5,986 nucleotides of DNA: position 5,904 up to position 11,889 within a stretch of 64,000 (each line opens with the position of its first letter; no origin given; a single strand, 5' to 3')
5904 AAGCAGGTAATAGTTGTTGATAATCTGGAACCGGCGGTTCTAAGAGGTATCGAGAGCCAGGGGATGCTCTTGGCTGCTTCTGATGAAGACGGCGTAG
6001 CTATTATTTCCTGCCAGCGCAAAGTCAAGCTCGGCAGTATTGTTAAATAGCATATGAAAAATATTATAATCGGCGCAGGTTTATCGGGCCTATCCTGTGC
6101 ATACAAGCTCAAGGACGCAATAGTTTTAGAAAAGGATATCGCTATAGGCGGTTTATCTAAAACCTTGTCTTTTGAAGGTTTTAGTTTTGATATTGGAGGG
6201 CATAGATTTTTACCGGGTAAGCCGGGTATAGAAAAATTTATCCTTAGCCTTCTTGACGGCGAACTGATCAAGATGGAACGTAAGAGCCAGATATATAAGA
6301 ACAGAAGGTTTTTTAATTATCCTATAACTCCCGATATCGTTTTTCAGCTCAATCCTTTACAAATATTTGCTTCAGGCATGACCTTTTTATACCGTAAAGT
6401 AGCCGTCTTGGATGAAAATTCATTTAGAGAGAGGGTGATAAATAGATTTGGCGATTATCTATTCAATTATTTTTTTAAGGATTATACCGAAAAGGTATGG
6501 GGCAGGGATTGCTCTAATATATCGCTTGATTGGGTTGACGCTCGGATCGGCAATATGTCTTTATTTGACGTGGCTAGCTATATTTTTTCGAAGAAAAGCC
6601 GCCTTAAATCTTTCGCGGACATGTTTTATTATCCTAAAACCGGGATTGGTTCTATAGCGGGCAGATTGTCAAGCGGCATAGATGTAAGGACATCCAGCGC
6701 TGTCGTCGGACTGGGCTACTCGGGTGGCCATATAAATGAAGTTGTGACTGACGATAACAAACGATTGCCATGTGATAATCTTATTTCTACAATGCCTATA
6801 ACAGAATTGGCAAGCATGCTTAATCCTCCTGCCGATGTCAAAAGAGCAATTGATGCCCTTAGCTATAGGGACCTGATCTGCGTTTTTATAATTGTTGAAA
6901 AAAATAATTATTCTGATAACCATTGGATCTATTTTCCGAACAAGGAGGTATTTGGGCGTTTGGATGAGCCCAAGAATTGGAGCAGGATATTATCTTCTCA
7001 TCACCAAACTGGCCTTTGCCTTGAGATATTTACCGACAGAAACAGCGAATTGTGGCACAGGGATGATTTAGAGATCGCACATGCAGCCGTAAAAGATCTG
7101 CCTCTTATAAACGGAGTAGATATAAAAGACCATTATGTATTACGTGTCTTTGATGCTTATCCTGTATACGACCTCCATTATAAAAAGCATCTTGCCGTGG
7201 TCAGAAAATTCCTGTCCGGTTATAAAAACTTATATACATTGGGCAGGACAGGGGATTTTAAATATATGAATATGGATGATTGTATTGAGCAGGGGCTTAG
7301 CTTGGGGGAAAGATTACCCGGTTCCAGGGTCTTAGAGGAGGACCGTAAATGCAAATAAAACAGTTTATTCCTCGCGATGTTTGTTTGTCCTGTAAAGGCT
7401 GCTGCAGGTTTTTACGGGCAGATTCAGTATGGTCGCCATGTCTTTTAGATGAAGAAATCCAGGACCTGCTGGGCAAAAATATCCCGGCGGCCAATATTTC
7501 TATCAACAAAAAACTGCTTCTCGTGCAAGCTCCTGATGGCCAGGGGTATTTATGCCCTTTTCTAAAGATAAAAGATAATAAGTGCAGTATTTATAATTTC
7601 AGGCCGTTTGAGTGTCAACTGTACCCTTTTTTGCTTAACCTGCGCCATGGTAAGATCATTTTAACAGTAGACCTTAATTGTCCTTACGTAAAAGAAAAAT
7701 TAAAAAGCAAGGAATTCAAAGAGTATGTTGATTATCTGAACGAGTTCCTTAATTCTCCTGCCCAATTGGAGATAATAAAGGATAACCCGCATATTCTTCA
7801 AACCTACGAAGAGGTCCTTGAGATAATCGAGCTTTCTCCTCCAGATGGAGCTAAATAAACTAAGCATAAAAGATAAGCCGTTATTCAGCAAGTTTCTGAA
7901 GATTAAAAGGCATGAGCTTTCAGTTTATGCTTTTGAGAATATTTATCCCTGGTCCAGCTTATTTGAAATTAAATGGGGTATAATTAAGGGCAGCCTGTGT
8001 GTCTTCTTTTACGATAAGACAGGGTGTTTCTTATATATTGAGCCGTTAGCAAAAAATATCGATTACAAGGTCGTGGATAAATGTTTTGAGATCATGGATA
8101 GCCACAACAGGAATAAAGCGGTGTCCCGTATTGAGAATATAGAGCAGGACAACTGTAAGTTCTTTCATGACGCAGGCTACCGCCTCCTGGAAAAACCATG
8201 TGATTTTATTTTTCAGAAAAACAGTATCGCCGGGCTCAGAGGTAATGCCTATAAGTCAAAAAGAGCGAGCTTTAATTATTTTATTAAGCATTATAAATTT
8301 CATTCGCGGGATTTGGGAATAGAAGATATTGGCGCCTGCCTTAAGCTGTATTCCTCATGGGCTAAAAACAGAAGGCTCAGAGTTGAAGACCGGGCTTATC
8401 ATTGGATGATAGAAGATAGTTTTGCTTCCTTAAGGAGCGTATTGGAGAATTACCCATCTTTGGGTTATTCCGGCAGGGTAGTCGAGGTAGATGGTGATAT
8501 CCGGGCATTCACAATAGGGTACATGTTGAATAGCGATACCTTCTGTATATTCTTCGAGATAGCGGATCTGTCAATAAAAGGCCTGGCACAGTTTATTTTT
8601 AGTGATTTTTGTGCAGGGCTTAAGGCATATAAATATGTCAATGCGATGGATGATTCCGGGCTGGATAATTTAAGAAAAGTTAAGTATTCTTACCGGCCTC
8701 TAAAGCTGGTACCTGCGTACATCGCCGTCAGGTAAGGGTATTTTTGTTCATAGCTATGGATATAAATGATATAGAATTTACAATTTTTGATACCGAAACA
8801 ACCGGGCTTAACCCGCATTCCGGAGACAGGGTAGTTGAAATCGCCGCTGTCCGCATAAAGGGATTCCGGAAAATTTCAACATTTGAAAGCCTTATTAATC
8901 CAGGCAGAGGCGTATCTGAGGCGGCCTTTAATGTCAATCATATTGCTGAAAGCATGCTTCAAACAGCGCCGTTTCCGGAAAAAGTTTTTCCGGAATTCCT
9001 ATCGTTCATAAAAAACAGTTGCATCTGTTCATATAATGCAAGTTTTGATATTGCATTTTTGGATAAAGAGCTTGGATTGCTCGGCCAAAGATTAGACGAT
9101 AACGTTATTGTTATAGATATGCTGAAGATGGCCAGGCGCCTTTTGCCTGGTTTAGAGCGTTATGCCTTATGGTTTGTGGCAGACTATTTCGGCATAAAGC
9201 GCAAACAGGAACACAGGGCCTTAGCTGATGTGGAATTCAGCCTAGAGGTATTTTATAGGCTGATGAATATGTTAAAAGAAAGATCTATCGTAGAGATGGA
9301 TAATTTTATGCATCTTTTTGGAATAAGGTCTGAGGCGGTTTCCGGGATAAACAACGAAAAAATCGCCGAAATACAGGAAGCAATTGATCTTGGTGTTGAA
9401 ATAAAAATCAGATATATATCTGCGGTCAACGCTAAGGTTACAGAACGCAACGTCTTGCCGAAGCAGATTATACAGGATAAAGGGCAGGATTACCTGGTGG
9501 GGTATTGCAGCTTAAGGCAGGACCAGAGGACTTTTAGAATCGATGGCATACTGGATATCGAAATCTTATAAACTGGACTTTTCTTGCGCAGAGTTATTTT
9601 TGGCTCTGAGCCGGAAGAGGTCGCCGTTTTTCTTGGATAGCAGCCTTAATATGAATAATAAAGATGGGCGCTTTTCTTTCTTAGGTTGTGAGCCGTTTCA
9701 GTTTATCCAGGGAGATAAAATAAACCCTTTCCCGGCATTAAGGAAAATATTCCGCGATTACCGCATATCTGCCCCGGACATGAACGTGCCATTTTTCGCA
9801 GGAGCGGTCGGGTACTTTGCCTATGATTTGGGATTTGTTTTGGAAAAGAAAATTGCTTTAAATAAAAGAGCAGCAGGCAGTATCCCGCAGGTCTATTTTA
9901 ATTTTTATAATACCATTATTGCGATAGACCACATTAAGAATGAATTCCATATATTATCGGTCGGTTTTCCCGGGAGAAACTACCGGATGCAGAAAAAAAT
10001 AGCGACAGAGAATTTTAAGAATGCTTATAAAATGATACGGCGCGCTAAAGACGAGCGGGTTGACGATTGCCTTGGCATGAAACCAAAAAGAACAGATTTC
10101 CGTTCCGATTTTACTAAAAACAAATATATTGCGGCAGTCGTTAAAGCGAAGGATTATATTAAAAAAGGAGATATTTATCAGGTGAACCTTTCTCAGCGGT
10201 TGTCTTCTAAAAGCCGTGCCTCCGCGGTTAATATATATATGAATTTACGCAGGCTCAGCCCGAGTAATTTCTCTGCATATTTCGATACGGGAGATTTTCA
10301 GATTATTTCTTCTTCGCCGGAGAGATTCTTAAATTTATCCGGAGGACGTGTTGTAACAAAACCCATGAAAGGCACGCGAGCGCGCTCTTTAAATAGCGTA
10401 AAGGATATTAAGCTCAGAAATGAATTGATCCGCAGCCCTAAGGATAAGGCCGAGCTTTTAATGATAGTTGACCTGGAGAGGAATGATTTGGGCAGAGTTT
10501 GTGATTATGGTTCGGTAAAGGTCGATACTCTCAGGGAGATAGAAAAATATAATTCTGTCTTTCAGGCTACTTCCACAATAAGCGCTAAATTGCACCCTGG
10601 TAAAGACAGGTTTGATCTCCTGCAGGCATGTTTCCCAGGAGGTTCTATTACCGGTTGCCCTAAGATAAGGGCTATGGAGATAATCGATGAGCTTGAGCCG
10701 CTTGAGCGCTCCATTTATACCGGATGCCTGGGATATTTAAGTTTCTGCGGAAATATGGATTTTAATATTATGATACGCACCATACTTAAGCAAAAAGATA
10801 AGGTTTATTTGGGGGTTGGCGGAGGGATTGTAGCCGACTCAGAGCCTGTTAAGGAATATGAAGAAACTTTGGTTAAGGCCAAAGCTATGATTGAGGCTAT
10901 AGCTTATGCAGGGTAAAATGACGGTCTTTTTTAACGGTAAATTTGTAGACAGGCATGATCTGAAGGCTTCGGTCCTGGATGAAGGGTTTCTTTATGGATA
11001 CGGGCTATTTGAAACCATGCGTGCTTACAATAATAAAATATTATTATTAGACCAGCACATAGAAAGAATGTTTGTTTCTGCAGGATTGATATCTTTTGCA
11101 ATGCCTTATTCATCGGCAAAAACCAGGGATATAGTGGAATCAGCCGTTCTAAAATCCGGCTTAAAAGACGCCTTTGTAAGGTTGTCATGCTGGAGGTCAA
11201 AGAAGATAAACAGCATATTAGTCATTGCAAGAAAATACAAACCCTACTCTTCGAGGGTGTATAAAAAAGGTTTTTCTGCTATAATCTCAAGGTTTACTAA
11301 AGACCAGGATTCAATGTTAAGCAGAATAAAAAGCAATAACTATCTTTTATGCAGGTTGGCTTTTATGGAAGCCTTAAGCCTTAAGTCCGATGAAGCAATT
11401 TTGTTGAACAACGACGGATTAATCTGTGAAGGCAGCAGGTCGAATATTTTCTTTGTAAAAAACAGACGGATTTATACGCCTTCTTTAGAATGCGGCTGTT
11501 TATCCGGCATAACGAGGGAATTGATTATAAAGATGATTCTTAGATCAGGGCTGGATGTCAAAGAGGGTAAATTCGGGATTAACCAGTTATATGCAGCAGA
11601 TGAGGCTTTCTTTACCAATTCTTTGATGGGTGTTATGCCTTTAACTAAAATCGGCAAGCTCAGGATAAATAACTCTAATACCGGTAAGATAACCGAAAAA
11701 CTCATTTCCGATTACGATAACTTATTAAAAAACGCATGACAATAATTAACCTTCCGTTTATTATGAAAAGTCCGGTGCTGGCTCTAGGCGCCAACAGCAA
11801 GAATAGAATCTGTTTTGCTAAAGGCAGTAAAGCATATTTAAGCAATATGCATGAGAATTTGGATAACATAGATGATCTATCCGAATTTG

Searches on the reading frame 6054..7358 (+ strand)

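Call 33: search_protein_families(library=pfam, proteins=[window:6054-7358:+], max_evalue=0.00001)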
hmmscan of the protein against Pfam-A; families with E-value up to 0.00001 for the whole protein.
window:6054-7358:+ (434 aa): 3 families
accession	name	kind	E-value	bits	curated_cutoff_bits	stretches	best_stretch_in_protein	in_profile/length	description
PF01593.30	Amino_oxidase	-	2.4e-22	80.3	19.8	1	10-414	1-435/443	Flavin containing amine oxidoreductase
PF13450.12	NAD_binding_8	-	3e-09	37.5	21.9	1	5-56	1-56/68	NAD(P)-binding Rossmann-like domain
PF03275.19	GLF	-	1.8e-06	28.2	26.3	0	266-325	98-156/203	UDP-galactopyranose mutase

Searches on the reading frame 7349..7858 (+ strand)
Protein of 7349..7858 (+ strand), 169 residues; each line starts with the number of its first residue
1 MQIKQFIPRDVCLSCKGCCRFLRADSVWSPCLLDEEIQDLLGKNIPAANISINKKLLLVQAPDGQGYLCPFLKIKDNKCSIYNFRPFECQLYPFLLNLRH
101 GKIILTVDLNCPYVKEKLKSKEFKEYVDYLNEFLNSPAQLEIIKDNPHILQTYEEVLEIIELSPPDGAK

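Call 33: search_protein_families(library=pfam, proteins=[window:7349-7858:+], max_evalue=0.00001)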
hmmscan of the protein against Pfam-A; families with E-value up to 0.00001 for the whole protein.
window:7349-7858:+ (169 aa): 1 family
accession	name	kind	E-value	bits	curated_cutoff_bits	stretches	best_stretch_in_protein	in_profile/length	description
PF03692.20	CxxCxxCC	-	6.4e-09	36.8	23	1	12-100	2-73/85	Putative zinc- or iron-chelating domain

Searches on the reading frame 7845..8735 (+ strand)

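Call 33: search_protein_families(library=pfam, proteins=[window:7845-8735:+], max_evalue=0.00001)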
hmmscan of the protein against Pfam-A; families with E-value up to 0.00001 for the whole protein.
window:7845-8735:+ (296 aa): 1 family
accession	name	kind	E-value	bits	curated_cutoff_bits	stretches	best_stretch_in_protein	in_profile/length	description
PF09924.15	LPG_synthase_C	-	1e-21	77.7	27.5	1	29-294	12-297/298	Phosphatidylglycerol lysyltransferase, C-terminal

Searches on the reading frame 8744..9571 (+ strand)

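Call 33: search_protein_families(library=pfam, proteins=[window:8744-9571:+], max_evalue=0.00001)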
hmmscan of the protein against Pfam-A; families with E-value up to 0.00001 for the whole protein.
window:8744-9571:+ (275 aa): 3 families
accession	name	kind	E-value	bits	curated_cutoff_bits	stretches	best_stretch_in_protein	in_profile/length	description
PF00929.31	RNase_T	-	9.6e-33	114.5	24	1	14-170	2-164/164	Exonuclease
PF13280.12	WYL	-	5.7e-14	52.3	21.8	1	206-274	2-70/70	WYL domain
PF13482.12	RNase_H_2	-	3.7e-08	33.9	22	1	14-156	2-120/165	RNase_H superfamily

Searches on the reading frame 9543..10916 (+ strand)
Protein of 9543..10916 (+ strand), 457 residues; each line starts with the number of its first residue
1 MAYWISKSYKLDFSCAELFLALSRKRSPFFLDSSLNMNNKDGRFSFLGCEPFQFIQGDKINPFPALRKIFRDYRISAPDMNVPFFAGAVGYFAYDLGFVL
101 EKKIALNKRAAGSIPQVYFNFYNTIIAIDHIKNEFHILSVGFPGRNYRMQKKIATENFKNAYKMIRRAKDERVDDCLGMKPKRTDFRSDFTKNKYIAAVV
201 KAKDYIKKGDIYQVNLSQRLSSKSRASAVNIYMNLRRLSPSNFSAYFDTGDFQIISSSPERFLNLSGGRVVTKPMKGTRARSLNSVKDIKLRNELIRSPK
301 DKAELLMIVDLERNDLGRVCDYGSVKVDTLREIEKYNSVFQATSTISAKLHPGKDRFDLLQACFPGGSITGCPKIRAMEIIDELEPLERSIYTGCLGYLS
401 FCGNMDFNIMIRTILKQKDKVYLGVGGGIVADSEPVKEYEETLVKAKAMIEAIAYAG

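Call 33: search_protein_families(library=pfam, proteins=[window:9543-10916:+], max_evalue=0.00001)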
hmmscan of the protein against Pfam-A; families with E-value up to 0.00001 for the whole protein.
window:9543-10916:+ (457 aa): 2 families
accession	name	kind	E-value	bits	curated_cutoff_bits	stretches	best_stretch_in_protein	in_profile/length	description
PF00425.24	Chorismate_bind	-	8.8e-91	304.4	27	1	192-445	2-257/257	chorismate binding enzyme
PF04715.19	Anth_synt_I_N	-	4.5e-22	79.2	23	1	16-137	6-140/140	Anthranilate synthase component I, N terminal region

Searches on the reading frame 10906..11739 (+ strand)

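Call 73: search_protein_families(library=pfam, proteins=[window:10906-11739:+], max_evalue=0.000001)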
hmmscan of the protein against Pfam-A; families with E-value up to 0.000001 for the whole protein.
window:10906-11739:+ (277 aa): 1 family
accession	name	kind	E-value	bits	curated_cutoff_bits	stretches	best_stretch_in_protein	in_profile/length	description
PF01063.24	Aminotran_4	-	3.4e-56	191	28.5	1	33-249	1-223/223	Amino-transferase class IV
